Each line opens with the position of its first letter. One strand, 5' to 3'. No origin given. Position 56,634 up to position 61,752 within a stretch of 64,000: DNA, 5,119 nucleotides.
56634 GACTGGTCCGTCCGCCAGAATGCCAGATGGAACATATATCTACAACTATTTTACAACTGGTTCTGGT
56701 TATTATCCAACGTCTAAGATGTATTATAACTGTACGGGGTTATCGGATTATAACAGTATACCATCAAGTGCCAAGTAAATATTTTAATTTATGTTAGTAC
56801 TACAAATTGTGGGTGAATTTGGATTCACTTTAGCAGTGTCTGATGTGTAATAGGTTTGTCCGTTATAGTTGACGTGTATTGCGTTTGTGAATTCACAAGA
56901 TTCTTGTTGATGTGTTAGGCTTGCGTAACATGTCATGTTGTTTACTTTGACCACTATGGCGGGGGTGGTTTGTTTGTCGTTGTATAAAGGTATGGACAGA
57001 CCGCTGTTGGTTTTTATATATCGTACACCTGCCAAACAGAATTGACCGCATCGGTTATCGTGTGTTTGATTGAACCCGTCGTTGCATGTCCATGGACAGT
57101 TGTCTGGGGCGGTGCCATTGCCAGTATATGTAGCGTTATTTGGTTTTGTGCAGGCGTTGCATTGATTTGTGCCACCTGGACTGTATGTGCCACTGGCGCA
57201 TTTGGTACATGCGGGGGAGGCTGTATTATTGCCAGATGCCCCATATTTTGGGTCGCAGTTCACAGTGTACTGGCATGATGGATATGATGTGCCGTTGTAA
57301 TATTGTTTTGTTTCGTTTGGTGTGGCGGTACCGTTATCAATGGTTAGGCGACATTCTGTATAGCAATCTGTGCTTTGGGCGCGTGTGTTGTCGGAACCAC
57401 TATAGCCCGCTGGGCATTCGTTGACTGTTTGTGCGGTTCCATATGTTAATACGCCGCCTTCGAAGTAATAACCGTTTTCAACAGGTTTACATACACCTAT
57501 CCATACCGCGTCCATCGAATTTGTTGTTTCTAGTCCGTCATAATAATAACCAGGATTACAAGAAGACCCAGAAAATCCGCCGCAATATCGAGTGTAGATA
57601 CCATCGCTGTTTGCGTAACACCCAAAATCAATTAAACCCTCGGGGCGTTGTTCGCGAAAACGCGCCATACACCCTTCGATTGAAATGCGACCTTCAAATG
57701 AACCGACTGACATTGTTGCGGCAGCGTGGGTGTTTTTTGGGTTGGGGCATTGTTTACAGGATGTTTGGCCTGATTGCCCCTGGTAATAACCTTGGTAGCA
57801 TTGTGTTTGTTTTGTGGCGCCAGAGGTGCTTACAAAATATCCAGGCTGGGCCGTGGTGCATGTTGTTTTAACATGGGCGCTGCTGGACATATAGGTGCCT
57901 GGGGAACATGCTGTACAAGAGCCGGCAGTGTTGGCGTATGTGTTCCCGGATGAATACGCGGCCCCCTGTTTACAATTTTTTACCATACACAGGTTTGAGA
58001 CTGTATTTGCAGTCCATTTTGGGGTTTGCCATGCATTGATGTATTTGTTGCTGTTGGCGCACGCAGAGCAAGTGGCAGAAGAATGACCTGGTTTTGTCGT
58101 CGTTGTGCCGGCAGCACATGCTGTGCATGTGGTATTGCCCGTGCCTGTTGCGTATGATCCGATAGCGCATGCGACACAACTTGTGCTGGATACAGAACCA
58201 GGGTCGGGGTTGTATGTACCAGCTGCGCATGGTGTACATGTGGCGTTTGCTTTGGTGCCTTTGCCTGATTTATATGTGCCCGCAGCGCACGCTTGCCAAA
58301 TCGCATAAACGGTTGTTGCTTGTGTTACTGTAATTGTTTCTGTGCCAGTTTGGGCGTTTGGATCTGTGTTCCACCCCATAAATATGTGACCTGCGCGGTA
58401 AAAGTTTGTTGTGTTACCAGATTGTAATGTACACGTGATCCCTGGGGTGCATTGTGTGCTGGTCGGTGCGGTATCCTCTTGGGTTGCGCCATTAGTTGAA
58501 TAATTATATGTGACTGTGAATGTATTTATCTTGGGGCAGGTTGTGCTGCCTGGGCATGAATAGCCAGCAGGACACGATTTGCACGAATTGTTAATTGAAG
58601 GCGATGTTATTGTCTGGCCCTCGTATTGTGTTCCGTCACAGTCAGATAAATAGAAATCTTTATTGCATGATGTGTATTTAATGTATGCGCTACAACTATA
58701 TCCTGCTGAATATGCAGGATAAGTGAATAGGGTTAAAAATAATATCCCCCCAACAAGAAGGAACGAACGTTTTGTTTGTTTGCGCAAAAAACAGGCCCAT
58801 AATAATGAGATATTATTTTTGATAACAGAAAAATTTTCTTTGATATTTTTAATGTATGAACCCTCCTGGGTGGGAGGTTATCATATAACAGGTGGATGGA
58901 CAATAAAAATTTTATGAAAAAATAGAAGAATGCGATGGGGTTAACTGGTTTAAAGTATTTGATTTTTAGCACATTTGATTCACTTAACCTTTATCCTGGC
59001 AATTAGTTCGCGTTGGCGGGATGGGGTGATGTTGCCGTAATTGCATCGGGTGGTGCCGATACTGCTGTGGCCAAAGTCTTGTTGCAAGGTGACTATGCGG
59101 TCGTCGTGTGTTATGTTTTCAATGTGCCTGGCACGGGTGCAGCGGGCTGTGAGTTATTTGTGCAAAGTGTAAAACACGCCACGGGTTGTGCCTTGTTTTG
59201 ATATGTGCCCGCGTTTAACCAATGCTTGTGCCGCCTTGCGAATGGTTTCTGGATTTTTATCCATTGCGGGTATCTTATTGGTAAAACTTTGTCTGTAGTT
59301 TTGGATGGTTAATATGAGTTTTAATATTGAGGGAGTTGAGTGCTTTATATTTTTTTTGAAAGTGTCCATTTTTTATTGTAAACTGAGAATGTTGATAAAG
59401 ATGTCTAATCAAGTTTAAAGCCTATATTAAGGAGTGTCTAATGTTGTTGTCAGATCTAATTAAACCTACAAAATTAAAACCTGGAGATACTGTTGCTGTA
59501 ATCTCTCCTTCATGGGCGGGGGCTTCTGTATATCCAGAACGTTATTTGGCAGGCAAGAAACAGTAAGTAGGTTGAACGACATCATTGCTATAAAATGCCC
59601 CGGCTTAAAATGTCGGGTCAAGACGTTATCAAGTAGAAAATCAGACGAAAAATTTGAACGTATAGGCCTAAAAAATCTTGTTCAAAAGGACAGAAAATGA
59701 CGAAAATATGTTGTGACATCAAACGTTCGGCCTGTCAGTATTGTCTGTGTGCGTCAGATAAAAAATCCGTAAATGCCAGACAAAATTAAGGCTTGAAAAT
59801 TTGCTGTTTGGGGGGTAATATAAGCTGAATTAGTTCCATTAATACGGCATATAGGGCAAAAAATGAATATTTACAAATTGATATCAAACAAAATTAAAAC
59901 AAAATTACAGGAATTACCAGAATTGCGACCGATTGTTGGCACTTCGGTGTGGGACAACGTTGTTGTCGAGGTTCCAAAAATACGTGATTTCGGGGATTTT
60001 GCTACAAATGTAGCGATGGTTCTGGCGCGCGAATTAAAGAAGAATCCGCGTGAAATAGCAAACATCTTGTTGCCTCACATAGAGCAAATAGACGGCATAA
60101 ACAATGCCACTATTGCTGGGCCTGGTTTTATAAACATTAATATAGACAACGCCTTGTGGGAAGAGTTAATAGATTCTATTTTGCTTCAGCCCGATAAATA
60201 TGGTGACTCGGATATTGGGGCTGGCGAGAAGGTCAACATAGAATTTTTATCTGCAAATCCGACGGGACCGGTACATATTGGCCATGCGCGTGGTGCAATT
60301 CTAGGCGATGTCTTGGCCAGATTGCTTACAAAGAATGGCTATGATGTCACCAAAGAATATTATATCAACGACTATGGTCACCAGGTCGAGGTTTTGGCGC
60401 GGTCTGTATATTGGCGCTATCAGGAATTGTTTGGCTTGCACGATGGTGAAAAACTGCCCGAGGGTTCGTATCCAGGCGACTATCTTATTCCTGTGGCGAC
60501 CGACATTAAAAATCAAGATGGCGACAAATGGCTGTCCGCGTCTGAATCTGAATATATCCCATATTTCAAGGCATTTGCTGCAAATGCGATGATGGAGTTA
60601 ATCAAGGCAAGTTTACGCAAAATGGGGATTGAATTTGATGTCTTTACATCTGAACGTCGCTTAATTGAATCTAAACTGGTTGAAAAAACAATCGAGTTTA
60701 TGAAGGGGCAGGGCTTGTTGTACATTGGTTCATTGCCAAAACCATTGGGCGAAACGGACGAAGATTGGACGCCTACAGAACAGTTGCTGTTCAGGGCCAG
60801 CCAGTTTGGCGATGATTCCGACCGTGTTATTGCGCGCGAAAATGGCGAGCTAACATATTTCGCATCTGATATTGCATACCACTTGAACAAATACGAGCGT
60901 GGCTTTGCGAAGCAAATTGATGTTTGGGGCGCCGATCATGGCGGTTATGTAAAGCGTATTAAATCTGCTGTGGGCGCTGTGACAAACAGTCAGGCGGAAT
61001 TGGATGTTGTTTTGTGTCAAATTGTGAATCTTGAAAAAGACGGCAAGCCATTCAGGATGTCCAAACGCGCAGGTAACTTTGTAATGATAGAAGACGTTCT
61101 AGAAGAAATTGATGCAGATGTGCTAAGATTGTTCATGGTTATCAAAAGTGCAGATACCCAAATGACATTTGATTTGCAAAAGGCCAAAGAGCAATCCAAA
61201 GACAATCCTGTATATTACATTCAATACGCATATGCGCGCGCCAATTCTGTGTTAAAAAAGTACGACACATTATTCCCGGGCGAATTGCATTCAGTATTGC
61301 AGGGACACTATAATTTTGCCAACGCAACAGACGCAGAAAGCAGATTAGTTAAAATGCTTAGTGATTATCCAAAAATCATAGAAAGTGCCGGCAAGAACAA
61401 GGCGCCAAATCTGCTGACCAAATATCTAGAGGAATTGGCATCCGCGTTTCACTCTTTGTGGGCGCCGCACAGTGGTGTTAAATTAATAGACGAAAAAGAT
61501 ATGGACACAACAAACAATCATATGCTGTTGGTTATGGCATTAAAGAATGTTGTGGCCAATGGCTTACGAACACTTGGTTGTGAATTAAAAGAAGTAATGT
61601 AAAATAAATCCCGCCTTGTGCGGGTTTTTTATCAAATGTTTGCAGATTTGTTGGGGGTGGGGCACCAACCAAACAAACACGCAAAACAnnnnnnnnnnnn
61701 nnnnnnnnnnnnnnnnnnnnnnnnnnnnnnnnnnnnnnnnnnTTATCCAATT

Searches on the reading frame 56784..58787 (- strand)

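Call 64: search_protein_families(library=pfam, proteins=[window:56784-58787:-], max_evalue=0.001)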
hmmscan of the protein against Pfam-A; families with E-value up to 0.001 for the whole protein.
window:56784-58787:- (667 aa): 2 families
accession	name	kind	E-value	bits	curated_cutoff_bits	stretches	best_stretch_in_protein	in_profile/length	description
PF07699.19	Ephrin_rec_like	-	1.3e-08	34.9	23.1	2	316-358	1-42/48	Tyrosine-protein kinase ephrin type A/B receptor-like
PF09479.16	Flg_new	-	0.00028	21.4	27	1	90-162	1-64/65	Listeria-Bacteroides repeat domain (List_Bact_rpt)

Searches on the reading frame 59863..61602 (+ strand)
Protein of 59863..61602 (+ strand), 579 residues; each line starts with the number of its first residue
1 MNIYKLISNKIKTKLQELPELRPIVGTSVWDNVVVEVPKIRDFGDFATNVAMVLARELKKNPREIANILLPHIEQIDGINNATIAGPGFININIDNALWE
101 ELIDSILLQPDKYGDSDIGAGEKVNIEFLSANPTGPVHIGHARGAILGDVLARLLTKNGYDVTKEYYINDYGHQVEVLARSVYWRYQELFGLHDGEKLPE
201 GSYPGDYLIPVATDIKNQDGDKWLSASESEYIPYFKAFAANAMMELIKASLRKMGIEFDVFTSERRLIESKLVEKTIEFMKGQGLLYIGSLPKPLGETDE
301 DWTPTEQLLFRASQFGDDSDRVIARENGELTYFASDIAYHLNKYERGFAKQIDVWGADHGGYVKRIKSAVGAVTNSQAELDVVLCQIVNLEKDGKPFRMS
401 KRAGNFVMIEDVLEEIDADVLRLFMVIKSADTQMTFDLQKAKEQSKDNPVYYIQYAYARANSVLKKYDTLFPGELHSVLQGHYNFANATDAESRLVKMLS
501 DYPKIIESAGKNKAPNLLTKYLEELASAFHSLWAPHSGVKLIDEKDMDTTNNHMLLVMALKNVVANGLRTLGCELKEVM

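Call 64: search_protein_families(library=pfam, proteins=[window:59863-61602:+], max_evalue=0.001)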
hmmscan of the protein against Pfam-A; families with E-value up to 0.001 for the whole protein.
window:59863-61602:+ (579 aa): 7 families
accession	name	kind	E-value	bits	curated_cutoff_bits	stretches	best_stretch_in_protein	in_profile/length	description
PF05746.21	DALR_1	-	1e-21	77.7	22.3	1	453-579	1-117/117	DALR anticodon binding domain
PF03485.21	Arg_tRNA_synt_N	-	4.1e-21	75.8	21.5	1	8-93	4-84/85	Arginyl tRNA synthetase N terminal domain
PF00750.26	tRNA-synt_1d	-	1.2e-16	61.1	23.3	1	103-180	2-78/349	tRNA synthetases class I (R), catalytic domain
PF01406.26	tRNA-synt_1e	-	8.8e-10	38.9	27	0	136-163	22-49/301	tRNA synthetases class I (C) catalytic domain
PF09334.17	tRNA-synt_1g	-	1.2e-09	37.8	20.1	0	134-181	11-58/391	tRNA synthetases class I (M)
PF00133.28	tRNA-synt_1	-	3.3e-09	36.4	22.7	1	361-431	341-408/414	tRNA synthetases class I (I, L, M and V)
PF01921.24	tRNA-synt_1f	-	7.8e-06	25.5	27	0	388-441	275-325/360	tRNA synthetases class I (K)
